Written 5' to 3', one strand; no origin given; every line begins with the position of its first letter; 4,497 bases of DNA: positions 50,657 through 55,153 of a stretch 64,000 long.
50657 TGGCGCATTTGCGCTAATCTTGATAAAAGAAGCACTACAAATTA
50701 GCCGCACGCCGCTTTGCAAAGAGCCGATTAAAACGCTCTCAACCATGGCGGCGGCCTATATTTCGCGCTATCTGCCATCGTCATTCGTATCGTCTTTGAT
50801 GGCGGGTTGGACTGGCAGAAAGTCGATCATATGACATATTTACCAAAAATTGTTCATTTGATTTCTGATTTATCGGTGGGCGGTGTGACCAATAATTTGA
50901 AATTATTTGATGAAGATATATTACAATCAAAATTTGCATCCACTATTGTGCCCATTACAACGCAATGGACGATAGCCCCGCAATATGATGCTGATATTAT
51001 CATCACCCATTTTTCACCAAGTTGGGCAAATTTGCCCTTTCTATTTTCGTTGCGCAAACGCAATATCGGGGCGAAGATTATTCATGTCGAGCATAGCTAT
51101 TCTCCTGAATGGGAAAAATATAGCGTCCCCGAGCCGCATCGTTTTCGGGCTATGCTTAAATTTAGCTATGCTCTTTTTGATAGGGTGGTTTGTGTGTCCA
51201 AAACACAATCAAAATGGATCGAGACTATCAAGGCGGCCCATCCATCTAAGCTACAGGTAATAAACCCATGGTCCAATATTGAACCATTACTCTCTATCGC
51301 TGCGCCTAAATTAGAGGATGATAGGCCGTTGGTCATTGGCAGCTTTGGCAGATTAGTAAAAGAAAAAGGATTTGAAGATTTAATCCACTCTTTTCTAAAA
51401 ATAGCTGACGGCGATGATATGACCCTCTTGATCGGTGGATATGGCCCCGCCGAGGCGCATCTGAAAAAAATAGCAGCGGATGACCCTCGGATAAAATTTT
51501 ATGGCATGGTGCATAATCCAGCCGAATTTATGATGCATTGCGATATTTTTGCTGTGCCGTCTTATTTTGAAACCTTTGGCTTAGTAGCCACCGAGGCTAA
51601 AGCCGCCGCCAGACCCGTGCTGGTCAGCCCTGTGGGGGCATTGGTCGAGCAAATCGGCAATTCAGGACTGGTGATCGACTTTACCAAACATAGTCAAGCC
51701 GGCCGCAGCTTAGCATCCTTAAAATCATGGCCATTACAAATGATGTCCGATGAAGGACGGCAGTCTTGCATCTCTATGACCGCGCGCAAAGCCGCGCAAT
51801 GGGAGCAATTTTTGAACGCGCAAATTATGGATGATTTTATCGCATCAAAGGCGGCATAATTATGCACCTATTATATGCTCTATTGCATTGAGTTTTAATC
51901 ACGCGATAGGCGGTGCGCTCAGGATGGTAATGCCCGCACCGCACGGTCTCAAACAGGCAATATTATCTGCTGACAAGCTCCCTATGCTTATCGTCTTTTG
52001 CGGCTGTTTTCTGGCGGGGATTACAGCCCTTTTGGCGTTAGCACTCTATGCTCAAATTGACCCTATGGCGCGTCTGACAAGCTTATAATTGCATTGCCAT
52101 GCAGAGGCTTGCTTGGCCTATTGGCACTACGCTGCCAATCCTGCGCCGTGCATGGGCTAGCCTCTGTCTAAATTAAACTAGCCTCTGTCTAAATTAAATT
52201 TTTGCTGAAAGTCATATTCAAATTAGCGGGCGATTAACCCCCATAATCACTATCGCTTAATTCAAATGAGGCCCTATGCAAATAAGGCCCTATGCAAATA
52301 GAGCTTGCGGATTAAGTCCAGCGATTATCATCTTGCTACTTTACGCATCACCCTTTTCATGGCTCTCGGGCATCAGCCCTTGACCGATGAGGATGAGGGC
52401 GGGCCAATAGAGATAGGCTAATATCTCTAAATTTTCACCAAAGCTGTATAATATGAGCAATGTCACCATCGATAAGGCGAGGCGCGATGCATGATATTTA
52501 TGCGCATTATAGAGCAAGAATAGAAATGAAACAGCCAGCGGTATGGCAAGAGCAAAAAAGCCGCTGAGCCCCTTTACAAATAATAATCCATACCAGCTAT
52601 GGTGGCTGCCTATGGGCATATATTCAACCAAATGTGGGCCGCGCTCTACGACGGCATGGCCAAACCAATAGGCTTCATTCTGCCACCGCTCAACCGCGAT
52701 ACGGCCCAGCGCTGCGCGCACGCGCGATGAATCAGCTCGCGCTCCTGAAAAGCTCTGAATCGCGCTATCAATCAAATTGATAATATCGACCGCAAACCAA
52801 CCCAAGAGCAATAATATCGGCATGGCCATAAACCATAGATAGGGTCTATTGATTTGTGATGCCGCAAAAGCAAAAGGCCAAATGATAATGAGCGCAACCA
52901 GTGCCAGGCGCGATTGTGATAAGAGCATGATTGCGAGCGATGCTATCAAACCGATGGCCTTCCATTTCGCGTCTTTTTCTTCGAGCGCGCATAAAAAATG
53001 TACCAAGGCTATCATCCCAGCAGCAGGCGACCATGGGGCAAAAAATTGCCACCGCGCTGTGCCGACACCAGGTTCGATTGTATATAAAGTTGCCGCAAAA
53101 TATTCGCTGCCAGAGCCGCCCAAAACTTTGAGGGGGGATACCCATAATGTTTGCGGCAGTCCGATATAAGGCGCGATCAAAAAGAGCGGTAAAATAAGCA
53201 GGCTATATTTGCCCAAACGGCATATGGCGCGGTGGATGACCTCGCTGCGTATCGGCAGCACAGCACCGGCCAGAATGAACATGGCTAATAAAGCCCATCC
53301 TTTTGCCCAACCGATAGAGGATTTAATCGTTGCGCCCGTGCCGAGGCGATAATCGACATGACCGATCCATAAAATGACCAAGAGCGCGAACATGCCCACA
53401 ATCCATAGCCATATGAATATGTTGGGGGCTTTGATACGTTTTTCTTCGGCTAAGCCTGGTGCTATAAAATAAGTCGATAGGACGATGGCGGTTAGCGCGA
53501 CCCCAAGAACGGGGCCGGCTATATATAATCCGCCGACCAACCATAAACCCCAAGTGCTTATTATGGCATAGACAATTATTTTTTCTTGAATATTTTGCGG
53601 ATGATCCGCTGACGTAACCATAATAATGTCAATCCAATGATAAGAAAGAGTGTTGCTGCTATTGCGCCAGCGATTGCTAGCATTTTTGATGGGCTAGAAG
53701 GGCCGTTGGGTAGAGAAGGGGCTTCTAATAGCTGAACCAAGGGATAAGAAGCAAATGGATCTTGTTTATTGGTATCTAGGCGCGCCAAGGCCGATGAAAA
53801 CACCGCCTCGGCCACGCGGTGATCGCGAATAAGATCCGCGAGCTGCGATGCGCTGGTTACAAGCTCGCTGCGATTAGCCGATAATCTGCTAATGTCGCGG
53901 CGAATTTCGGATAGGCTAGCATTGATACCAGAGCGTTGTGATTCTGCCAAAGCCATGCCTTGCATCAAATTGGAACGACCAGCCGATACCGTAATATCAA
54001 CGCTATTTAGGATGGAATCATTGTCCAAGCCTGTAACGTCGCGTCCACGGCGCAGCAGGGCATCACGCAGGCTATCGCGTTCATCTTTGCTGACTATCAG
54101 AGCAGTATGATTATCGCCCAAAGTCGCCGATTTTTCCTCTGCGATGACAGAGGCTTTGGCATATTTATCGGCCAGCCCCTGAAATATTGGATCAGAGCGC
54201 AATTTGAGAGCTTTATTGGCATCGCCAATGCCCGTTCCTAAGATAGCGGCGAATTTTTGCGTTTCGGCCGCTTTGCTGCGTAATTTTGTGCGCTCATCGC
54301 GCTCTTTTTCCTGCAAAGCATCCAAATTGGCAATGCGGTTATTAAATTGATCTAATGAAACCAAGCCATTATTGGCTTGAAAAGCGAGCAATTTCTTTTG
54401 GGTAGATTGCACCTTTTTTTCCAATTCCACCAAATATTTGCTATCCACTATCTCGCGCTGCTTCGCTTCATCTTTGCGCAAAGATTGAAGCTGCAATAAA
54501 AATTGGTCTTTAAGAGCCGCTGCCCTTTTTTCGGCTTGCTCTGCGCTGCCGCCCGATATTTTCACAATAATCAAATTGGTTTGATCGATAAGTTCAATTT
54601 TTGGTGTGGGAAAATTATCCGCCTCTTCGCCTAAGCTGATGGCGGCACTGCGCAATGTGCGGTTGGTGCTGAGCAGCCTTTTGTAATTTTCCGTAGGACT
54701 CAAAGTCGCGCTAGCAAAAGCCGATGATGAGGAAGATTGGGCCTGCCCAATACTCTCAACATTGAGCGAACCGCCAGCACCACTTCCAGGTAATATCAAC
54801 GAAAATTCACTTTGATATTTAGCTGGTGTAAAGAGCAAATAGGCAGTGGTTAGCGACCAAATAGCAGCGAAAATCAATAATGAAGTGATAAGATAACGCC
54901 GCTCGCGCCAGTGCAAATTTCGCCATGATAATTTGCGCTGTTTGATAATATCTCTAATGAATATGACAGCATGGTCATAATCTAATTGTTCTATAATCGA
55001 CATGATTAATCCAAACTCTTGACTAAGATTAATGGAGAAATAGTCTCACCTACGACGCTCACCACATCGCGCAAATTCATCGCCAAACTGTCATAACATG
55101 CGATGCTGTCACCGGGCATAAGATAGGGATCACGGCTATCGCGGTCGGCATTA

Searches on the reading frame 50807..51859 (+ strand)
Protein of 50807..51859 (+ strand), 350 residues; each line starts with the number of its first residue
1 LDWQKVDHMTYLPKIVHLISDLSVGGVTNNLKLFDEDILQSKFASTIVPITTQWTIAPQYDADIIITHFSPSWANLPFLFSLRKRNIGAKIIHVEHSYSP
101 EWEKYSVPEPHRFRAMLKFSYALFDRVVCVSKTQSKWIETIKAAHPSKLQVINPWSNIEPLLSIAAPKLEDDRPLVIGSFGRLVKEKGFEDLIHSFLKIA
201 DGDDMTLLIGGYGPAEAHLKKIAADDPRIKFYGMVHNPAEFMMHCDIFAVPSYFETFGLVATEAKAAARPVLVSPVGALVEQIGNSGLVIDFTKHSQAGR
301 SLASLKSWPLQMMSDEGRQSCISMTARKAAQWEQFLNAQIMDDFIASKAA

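Call 8: search_protein_families(library=pfam, proteins=[window:50807-51859:+])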
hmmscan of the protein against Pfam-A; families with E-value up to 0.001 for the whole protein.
window:50807-51859:+ (350 aa): 4 families
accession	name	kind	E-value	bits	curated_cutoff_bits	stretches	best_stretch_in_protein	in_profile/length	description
PF13692.12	Glyco_trans_1_4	-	8.2e-22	78.4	27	1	176-291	3-125/142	Glycosyl transferases group 1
PF00534.26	Glycos_transf_1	-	8.9e-22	77.9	26.4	1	168-306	9-156/172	Glycosyl transferases group 1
PF13439.12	Glyco_transf_4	-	9e-08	32.8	28.5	1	54-154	65-164/170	Glycosyltransferase Family 4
PF20706.3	GT4-conflict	-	7.9e-07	28.8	26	1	88-274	106-311/385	Family 4 Glycosyltransferase in conflict systems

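Call 9: search_protein_families(library=ncbifam, proteins=[window:50807-51859:+])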
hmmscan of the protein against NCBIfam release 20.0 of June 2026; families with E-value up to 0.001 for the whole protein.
window:50807-51859:+ (350 aa): 17 families
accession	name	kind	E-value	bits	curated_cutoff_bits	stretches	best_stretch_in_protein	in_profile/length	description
NF047684.1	TeichurnBiosyTuaC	equivalog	2.2e-14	53.2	550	1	172-286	218-331/391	teichuronic acid biosynthesis protein TuaC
TIGR03999.1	thiol_BshA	equivalog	2e-13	50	273.7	1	113-344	134-366/375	N-acetyl-alpha-D-glucosaminyl L-malate synthase BshA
TIGR03088.1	stp2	hypoth_equivalog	4.6e-13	49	409.05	1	110-307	123-337/374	TIGR03088 family PEP-CTERM/XrtA system glycosyltransferase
TIGR04157.1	glyco_rSAM_CFB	subfamily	3.9e-11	42.6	400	1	120-329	166-388/406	TIGR04157 family glycosyltransferase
NF050063.1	ProtGlycPglJ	equivalog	3.5e-10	39.6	500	1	114-272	135-293/363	N-acetylgalactosamine-N,N'-diacetylbacillosaminyl-diphospho-undecaprenol 4-alpha-N-acetylgalactosaminyltransferase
TIGR03449.1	mycothiol_MshA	equivalog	9.4e-10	37.9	462.5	1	240-307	299-368/406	D-inositol-3-phosphate glycosyltransferase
TIGR02095.1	glgA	subfamily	2.2e-09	36.5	328.45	1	170-350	289-467/477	glycogen/starch synthase, ADP-glucose type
NF053787.1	GlcN_PG_synth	equivalog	1.4e-08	34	480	1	168-320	192-338/361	N-acetylglucosaminyl phosphatidylglycerol synthase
NF038295.1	EPS_HpsP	equivalog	7.6e-08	31.7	550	1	169-290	203-335/388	hormogonium polysaccharide biosynthesis glycosyltransferase HpsP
NF041876.1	EPS_EpsE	equivalog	1.5e-07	31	400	1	134-320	173-375/389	exopolysaccharide biosynthesis GT4 family glycosyltransferase EpsE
NF038298.1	EPS_HpsO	equivalog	6.4e-07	28.5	575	0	174-224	201-250/388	hormogonium polysaccharide biosynthesis glycosyltransferase HpsO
TIGR02149.1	glgA_Coryne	subfamily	3.8e-06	26.3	302.4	1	168-290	199-331/391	glycogen synthase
NF049988.1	MGlcDAGSynMgs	equivalog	7.5e-06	25.5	400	1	181-304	220-349/398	alpha-monoglucosyldiacylglycerol synthase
TIGR04047.1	MSMEG_0565_glyc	hypoth_equivalog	8.1e-06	25.1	259.85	1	241-331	273-365/373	MSMEG_0565 family glycosyltransferase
NF046085.1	XrtY_assoc_Gly1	equivalog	3.9e-05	22.7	400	1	142-285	177-325/387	XrtY-associated glycosyltransferase XYAG1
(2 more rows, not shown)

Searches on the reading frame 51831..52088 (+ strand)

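Call 38: search_protein_families(library=pfam, max_evalue=1, proteins=[window:51831-52088:+])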
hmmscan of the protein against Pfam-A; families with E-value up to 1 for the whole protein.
window:51831-52088:+ (85 aa): 1 family
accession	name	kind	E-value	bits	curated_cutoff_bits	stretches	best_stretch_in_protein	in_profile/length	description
PF18031.6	UCH_C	-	0.081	13.2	26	1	7-17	25-35/46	Ubiquitin carboxyl-terminal hydrolases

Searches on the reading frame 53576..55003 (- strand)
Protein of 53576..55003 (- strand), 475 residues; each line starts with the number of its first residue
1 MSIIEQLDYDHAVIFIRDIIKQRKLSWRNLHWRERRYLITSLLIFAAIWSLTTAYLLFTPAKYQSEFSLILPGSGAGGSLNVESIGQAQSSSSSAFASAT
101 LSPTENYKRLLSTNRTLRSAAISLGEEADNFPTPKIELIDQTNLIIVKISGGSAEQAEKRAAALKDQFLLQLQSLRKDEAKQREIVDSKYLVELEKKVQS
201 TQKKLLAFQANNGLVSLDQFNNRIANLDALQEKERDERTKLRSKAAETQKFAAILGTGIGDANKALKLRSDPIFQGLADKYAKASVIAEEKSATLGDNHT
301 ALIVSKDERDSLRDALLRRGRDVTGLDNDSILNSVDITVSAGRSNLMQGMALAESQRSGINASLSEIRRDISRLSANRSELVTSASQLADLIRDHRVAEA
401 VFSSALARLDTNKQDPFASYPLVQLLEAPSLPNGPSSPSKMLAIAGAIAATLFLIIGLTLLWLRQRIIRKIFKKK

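Call 3: search_protein_families(library=pfam, proteins=[window:53576-55003:-])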
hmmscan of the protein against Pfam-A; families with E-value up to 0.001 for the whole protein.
window:53576-55003:- (475 aa): 0 families

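Call 9: search_protein_families(library=ncbifam, proteins=[window:53576-55003:-])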
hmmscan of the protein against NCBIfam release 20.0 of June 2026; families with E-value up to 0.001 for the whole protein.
window:53576-55003:- (475 aa): 2 families
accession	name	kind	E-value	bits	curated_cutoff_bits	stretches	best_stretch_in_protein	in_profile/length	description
TIGR03007.1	pepcterm_ChnLen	equivalog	4.7e-07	28.4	278.85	1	136-461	115-434/498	XrtA system polysaccharide chain length determinant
TIGR03017.1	EpsF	equivalog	4.5e-06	25.6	422.75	1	144-469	133-426/444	chain length determinant protein EpsF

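Call 29: find_related_loci(query=A3, collection=genome_contigs, flank=10000)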
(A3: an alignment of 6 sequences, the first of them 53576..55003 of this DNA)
Query A3 (475 aa) in genome_contigs; peptide patterns used: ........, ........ (x = any residue, [..] = any of these).
227 stretches matched a pattern; 153 encode a relative of the query (tblastn E <= 1e-3); the best 80 are kept; 80 distinct loci.
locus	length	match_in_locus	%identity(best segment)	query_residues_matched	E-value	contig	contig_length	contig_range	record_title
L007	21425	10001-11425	93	1-475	0e+0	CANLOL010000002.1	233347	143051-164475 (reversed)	uncultured Sphingorhabdus sp. isolate 902.fasta genome assembly, contig: NODE_2, whole genome shotgun sequence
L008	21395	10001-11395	88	1-465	0e+0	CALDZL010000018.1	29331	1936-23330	MAG: uncultured Sphingorhabdus sp. isolate H1_Bin_MAXBIN__028_sub_1 genome assembly, contig: c_000000187740, whole genom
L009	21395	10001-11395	78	1-465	0e+0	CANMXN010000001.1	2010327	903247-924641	uncultured Sphingorhabdus sp. isolate 2-338.fasta genome assembly, contig: NODE_1, whole genome shotgun sequence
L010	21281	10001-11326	64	30-471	4e-168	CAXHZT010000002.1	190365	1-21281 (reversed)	MAG TPA_asm: uncultured Sphingorhabdus sp. isolate ERR7163071_binner12_10 genome assembly, contig: ERZ8868744.35, whole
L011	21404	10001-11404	60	7-471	4e-167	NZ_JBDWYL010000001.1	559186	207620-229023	MAG: Parasphingorhabdus sp. isolate CI.26.F.C1_514_50 CI_26_F_C1_514_50_000000000001, whole genome shotgun sequence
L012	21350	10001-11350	62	22-471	5e-167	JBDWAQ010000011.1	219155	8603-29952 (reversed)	MAG: Parasphingorhabdus sp. isolate LC.369.M.C6_330_38 LC_369_M_C6_330_38_000000000011, whole genome shotgun sequence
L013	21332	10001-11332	63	28-471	6e-165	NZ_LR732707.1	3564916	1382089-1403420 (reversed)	Sphingorhabdus sp. 109 isolate Sphingorhabdus sp. 109, whole genome shotgun sequence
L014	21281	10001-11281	63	45-471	1e-163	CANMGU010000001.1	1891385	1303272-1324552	uncultured Sphingomonadaceae bacterium isolate 3-285-G.fasta genome assembly, contig: NODE_1, whole genome shotgun seque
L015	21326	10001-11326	64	30-471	7e-162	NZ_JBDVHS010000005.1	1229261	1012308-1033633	MAG: Parasphingorhabdus sp. isolate CB.01.F.D3_159_43 CB_01_F_D3_159_43_000000000005, whole genome shotgun sequence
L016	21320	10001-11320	60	33-472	3e-161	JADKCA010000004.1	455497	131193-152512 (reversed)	MAG: Sphingomonadales bacterium isolate OdNE_18-Q3-R46-58_BATAC.286 tig00002862-10-4545000, whole genome shotgun sequenc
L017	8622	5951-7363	56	11-472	3e-161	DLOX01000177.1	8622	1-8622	MAG TPA_asm: Sphingomonadales bacterium UBA7473 UBA7473_contig_13524, whole genome shotgun sequence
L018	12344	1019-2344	58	33-474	5e-160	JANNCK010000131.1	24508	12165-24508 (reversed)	MAG: Sphingomonadales bacterium isolate OTE_78_metabat_193 OTE_78_k141_4059247, whole genome shotgun sequence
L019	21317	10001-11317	64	33-471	1e-158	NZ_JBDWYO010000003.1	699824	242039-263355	MAG: Parasphingorhabdus sp. isolate CI.26.F.C1_514_67 CI_26_F_C1_514_67_000000000003, whole genome shotgun sequence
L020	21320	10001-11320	60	33-472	7e-157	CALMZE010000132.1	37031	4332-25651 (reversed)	MAG TPA_asm: uncultured Sphingomonadales bacterium isolate SRR2107216_bin.19_CONCOCT_v1.1_MAG genome assembly, contig: E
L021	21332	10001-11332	62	28-471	3e-155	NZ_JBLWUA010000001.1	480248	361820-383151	MAG: Parasphingorhabdus sp. isolate EA08-07 A08maxbin.015RE.5K@1, whole genome shotgun sequence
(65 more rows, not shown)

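Call 38: search_protein_families(library=pfam, max_evalue=1, proteins=[window:53576-55003:-])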
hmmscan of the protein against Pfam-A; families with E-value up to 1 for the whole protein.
window:53576-55003:- (475 aa): 4 families
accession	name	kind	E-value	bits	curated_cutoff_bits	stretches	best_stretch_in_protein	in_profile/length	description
PF03698.18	UPF0180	-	0.037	14.6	25.4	1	311-363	11-63/77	Uncharacterised protein family (UPF0180)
PF10925.13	DUF2680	-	0.069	13.7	25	1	191-234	9-52/57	Protein of unknown function (DUF2680)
PF13807.11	GNVR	-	0.1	13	27.7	1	390-461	8-79/82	G-rich domain on putative tyrosine kinase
PF02706.20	Wzz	-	0.13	13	25.5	1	34-119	14-86/91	Chain length determinant protein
